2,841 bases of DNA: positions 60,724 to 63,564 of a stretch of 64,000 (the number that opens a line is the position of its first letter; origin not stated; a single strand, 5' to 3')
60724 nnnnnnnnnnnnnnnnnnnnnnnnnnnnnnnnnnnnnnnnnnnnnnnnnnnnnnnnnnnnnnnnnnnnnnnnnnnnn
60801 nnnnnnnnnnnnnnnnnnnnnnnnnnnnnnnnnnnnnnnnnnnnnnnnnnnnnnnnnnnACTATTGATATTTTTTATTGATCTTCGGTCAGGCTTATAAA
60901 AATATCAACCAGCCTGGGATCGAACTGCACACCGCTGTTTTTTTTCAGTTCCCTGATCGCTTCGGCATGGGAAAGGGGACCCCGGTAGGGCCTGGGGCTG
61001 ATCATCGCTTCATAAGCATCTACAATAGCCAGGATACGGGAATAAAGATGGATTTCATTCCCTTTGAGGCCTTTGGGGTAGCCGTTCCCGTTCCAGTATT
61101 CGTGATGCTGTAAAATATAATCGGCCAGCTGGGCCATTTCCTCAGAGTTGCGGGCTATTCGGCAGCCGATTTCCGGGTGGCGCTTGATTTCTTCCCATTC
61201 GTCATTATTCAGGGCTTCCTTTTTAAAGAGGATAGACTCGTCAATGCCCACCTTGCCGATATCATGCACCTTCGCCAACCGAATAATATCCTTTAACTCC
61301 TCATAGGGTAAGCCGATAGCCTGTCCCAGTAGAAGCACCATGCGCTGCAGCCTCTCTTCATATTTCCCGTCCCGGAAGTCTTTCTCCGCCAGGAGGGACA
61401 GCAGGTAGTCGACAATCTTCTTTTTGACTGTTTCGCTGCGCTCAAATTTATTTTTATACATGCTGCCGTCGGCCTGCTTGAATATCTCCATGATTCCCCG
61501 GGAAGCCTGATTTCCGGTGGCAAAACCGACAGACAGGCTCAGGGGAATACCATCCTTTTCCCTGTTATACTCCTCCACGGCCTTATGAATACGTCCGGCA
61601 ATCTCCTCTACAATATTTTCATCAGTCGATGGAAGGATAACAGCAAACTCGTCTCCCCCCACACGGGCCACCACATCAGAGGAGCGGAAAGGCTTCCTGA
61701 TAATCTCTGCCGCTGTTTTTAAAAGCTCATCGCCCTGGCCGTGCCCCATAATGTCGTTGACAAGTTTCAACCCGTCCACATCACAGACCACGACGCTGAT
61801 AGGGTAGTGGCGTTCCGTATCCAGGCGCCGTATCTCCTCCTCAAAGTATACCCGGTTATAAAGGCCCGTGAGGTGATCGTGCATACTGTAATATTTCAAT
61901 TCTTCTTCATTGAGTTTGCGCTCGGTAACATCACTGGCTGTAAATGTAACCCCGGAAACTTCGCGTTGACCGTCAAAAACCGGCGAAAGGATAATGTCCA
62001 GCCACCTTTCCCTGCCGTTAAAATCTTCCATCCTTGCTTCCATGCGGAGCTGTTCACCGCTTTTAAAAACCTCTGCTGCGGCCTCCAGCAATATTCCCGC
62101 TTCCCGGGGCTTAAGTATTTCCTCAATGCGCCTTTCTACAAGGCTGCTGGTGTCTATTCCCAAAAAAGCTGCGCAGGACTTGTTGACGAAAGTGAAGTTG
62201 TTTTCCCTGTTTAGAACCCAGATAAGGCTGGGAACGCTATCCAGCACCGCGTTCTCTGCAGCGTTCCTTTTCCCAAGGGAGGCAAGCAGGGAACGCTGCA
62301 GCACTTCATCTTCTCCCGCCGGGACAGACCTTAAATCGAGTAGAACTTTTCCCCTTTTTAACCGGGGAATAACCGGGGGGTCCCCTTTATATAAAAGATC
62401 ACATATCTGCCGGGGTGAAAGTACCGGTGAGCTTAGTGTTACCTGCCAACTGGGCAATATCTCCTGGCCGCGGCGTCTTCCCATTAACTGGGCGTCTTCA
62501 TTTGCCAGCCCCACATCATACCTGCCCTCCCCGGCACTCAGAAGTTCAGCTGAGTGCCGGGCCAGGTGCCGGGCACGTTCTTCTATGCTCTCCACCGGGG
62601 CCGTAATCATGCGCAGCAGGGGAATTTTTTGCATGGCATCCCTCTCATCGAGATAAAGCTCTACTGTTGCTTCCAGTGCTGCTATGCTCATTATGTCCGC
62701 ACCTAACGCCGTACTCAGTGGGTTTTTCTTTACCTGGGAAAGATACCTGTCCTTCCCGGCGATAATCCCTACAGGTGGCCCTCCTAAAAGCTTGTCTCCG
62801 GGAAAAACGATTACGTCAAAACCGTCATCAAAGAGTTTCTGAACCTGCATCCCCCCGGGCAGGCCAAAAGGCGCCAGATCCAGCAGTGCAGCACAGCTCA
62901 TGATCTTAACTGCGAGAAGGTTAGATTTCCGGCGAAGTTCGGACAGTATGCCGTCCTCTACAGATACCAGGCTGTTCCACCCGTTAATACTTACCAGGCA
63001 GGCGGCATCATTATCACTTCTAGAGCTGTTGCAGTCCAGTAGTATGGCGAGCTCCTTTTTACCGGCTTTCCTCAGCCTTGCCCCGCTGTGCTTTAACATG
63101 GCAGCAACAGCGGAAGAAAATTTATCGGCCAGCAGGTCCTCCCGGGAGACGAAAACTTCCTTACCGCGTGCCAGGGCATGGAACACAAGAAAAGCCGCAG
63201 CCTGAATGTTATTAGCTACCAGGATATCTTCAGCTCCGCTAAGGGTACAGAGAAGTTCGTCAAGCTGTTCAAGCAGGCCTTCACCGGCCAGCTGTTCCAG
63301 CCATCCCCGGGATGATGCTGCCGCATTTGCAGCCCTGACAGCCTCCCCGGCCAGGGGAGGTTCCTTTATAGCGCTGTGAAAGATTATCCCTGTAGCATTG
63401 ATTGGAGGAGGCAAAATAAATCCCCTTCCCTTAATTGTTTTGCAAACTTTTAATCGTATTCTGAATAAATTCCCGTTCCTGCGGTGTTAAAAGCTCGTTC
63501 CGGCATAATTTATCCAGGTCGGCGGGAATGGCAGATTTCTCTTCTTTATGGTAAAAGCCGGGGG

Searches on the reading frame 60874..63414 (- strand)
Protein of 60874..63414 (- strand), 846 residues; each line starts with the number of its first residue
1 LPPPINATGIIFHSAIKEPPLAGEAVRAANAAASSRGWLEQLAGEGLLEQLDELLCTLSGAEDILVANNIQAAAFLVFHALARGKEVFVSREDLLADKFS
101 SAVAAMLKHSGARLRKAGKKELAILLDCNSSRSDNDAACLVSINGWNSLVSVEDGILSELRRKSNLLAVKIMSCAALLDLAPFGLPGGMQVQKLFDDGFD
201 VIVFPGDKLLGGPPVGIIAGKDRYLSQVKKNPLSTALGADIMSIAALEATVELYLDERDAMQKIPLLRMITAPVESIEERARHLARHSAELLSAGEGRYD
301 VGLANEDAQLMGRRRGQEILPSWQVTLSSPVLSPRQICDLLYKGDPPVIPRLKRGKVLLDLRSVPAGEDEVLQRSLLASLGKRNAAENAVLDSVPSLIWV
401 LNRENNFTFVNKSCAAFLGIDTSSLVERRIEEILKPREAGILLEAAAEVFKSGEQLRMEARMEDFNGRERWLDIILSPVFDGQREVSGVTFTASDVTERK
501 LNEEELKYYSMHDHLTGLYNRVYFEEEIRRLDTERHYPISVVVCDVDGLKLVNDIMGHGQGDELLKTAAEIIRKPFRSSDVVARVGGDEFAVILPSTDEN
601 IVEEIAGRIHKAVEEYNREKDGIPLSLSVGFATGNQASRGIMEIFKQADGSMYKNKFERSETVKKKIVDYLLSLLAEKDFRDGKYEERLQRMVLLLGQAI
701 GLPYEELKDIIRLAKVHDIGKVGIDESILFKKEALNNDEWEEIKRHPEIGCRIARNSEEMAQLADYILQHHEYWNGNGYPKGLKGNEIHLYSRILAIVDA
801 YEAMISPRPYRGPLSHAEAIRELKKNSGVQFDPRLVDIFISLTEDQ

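Call 68: search_protein_families(library=pfam, proteins=[window:60874-63414:-], max_evalue=0.001)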
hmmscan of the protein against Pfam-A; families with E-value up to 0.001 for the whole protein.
window:60874-63414:- (846 aa): 10 families
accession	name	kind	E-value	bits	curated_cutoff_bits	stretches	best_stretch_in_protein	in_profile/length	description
PF03841.19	SelA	-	9.5e-56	189.8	22.8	1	5-364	2-366/367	L-seryl-tRNA selenium transferase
PF00990.26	GGDEF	-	7.1e-37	127.1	23.8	1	511-658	2-157/161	Diguanylate cyclase, GGDEF domain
PF13487.12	HD_5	-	2.5e-31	109.2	27.2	1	673-835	5-170/170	HD domain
PF08448.16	PAS_4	-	1.5e-15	57.8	23.1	1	391-500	1-109/110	PAS fold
PF01966.28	HD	-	1.7e-13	51.3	22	1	694-804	9-116/116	HD domain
PF00989.32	PAS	-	8.5e-09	35.9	22.6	1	389-496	5-113/113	PAS fold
PF13426.13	PAS_9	-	2.5e-08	34.6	27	1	398-498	4-103/103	PAS domain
PF08447.18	PAS_3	-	4.1e-06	27.4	25.6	1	408-489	2-85/89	PAS fold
PF13188.13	PAS_8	-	1.2e-05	25.4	21.8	1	389-434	5-47/65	PAS domain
PF17853.6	GGDEF_2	-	0.00083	20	24.5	0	525-630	9-94/116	GGDEF-like domain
